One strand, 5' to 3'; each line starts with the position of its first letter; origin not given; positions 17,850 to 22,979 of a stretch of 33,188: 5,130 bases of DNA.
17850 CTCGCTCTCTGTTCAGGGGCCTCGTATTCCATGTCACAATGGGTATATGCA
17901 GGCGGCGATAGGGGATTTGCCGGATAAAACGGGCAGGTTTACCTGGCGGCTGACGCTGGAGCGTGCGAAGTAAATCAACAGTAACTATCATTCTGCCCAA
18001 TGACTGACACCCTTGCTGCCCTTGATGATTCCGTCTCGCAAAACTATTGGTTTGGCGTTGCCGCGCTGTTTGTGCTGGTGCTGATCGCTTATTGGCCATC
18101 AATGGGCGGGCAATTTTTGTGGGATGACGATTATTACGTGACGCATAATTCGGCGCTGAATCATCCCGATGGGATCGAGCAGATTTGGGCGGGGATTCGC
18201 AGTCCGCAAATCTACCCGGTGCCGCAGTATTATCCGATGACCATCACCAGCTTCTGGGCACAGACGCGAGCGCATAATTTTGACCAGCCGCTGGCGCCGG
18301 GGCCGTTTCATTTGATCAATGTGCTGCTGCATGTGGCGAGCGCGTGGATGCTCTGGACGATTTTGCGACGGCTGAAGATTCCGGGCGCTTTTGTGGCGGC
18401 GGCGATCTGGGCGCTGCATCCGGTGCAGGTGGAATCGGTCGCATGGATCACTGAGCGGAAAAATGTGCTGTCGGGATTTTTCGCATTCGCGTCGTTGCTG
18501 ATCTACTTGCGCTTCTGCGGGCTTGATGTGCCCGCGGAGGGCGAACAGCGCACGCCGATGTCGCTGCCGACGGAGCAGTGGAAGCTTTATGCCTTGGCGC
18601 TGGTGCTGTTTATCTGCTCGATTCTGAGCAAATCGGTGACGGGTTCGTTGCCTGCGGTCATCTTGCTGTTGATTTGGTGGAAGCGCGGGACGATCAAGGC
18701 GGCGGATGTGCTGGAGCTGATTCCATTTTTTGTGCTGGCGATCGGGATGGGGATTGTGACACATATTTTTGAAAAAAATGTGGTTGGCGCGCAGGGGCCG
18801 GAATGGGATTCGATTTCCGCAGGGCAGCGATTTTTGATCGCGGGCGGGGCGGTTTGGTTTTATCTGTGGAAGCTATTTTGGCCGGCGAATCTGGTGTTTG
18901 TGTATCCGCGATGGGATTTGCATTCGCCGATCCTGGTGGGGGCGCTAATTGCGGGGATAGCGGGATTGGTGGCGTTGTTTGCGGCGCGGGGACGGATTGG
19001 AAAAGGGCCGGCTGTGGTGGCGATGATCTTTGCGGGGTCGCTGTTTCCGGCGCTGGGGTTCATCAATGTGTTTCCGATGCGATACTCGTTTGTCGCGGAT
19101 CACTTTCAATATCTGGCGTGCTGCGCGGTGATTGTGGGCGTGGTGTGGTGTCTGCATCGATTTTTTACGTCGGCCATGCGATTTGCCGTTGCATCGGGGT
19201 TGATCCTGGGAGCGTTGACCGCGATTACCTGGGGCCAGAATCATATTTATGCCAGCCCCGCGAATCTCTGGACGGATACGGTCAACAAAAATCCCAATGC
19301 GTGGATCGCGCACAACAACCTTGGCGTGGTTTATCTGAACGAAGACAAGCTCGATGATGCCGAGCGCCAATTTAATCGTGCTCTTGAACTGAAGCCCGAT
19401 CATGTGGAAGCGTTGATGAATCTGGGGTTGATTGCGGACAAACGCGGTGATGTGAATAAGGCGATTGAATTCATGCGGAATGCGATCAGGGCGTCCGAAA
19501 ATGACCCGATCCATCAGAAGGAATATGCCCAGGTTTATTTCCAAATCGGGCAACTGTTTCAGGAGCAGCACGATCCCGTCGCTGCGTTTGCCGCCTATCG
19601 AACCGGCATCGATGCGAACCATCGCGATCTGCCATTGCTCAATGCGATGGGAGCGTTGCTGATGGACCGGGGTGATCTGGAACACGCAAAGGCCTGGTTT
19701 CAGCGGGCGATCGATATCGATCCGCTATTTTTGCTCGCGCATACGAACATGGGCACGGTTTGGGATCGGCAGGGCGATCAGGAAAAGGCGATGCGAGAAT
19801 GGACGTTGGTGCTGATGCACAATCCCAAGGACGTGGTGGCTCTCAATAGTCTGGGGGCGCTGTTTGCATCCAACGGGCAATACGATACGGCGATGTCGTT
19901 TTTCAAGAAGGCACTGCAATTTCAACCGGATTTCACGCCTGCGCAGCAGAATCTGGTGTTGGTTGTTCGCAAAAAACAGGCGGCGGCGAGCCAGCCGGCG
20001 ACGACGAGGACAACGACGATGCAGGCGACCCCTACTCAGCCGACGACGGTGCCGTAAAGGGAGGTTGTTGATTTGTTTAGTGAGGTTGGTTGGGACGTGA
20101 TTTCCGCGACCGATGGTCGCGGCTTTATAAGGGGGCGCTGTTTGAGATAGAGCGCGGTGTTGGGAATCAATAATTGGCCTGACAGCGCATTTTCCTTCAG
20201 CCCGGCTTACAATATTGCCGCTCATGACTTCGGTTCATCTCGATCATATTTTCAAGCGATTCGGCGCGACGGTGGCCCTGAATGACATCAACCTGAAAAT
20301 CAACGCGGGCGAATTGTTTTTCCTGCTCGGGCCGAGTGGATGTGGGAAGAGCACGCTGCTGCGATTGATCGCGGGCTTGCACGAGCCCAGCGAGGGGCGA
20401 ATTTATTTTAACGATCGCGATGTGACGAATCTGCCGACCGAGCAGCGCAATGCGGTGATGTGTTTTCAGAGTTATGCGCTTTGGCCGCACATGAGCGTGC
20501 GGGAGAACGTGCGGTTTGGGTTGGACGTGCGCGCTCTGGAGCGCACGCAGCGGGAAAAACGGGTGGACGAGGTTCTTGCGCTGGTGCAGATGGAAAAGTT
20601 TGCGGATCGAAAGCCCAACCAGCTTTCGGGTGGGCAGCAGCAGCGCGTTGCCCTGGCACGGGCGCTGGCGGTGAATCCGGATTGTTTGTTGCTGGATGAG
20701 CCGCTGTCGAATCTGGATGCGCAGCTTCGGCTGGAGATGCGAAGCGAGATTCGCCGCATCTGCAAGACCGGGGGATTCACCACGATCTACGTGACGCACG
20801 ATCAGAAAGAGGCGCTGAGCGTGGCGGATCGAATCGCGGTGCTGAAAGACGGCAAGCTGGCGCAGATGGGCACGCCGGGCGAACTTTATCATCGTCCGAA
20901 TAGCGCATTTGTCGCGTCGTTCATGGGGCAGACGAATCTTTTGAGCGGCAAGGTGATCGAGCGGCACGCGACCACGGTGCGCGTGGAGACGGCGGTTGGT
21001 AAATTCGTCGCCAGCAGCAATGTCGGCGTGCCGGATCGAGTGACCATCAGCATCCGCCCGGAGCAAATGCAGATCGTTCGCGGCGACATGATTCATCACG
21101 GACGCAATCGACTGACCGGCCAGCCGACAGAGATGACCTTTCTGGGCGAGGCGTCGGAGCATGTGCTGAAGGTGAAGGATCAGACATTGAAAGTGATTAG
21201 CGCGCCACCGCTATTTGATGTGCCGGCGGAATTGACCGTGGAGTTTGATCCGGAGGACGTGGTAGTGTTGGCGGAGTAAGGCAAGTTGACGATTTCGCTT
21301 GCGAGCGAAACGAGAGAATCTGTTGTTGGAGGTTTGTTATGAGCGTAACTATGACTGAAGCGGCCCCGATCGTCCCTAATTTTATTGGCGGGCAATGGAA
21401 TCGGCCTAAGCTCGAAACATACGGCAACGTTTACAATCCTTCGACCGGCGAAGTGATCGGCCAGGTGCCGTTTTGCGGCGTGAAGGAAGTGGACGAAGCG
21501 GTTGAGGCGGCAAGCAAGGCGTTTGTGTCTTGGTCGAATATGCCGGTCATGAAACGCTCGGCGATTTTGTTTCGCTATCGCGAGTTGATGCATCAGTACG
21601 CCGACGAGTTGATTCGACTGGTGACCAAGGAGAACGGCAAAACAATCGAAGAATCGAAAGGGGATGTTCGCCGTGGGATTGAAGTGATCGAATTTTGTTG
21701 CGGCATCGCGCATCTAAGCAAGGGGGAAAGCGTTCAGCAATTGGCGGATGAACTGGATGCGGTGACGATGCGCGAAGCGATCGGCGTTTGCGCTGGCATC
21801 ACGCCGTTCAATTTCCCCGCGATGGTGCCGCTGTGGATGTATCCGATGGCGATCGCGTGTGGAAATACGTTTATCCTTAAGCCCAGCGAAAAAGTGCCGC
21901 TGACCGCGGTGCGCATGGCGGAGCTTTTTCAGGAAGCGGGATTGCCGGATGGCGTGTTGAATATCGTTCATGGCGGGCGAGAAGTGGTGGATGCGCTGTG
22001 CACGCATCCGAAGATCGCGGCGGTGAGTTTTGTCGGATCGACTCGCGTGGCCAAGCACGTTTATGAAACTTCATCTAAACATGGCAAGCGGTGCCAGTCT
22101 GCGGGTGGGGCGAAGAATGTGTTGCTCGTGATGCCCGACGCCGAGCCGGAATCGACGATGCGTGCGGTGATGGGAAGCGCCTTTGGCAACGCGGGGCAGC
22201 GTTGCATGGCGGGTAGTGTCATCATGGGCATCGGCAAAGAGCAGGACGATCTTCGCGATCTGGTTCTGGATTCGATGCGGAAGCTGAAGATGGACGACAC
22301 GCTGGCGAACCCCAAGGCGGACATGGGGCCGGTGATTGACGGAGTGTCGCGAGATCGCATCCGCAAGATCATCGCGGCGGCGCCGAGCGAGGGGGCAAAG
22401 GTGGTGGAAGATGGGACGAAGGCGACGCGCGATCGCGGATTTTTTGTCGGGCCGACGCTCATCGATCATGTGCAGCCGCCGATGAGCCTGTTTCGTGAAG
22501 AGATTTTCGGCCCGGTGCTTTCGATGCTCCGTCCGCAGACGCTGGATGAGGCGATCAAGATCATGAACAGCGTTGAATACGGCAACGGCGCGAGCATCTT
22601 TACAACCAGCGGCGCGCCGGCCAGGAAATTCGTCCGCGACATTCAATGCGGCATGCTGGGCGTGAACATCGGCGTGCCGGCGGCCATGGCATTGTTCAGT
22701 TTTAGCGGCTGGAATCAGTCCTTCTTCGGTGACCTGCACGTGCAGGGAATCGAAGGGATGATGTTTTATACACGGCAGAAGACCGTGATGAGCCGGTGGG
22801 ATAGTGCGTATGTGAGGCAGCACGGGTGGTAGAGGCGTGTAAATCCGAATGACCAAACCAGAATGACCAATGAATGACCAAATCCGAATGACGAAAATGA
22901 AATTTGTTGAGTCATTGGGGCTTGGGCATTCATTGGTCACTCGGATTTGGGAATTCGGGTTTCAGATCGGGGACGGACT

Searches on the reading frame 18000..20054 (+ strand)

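Call 32: search_protein_families(library=pfam, proteins=[window:18000-20054:+], max_evalue=0.001)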
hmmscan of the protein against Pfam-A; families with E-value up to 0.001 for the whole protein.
window:18000-20054:+ (685 aa): 21 families
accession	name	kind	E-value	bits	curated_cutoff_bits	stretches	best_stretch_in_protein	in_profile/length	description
PF00515.34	TPR_1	-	1.4e-33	113.8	27.8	2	437-468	3-34/34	Tetratricopeptide repeat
PF07719.23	TPR_2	-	3.7e-32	108.2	27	2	437-468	3-34/34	Tetratricopeptide repeat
PF13181.12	TPR_8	-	7.5e-24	82.3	25.7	0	437-468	3-34/34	Tetratricopeptide repeat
PF13431.12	TPR_17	-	4.1e-23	80.1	24.4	0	458-490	2-34/34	Tetratricopeptide repeat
PF13424.12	TPR_12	-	6.8e-20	71.5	30.1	2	437-500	5-76/77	Tetratricopeptide repeat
PF13432.12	TPR_16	-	4.4e-19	69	32.7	1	442-503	4-65/65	Tetratricopeptide repeat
PF13414.12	TPR_11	-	8.3e-19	67.5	26.8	0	553-587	3-37/42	TPR repeat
PF13428.12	TPR_14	-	1.4e-17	62.9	23.5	0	441-476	7-42/44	Tetratricopeptide repeat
PF14559.12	TPR_19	-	3e-13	50.3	25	1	448-510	4-66/68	Tetratricopeptide repeat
PF13374.12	TPR_10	-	6.3e-12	45.6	27.5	0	614-640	4-30/42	Tetratricopeptide repeat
PF23914.1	TPR_CcmH_CycH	-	3.3e-11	43.7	42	0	473-570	54-147/158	Cytochrome c-type biogenesis protein H TPR domain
PF13176.12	TPR_7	-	6.3e-11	41.9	27.9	0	471-502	1-34/36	Tetratricopeptide repeat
PF13371.12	TPR_9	-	2.3e-09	37.6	35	1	443-503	3-63/73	Tetratricopeptide repeat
PF25064.1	ARM_TT21_5th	-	1.8e-07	31.9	27.8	0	448-503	14-69/117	TT21 fifth ARM repeats domain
PF24575.1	TPR_Slam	-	1.1e-06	29.5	35.2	0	614-656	49-91/104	Surface lipoprotein assembly modifier, N-terminal TPR repeats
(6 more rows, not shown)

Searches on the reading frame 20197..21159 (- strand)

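Call 32: search_protein_families(library=pfam, proteins=[window:20197-21159:-], max_evalue=0.001)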
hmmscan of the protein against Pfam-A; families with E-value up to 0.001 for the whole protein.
window:20197-21159:- (320 aa): 0 families

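Call 76: search_protein_families(library=pfam, proteins=[window:20197-21159:-], max_evalue=0.01)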
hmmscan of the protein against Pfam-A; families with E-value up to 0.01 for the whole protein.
window:20197-21159:- (320 aa): 1 family
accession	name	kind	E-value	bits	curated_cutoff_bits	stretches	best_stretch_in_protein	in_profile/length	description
PF02332.24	Phenol_Hydrox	-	0.0077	16.3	24.4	0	89-126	92-129/230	Methane/Phenol/Alkene Hydroxylase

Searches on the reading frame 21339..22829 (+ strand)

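Call 32: search_protein_families(library=pfam, proteins=[window:21339-22829:+], max_evalue=0.001)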
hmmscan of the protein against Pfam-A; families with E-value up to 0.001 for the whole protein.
window:21339-22829:+ (497 aa): 1 family
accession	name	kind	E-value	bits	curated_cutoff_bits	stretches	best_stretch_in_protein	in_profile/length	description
PF00171.27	Aldedh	-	2.7e-145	484.9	23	1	26-483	7-461/461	Aldehyde dehydrogenase family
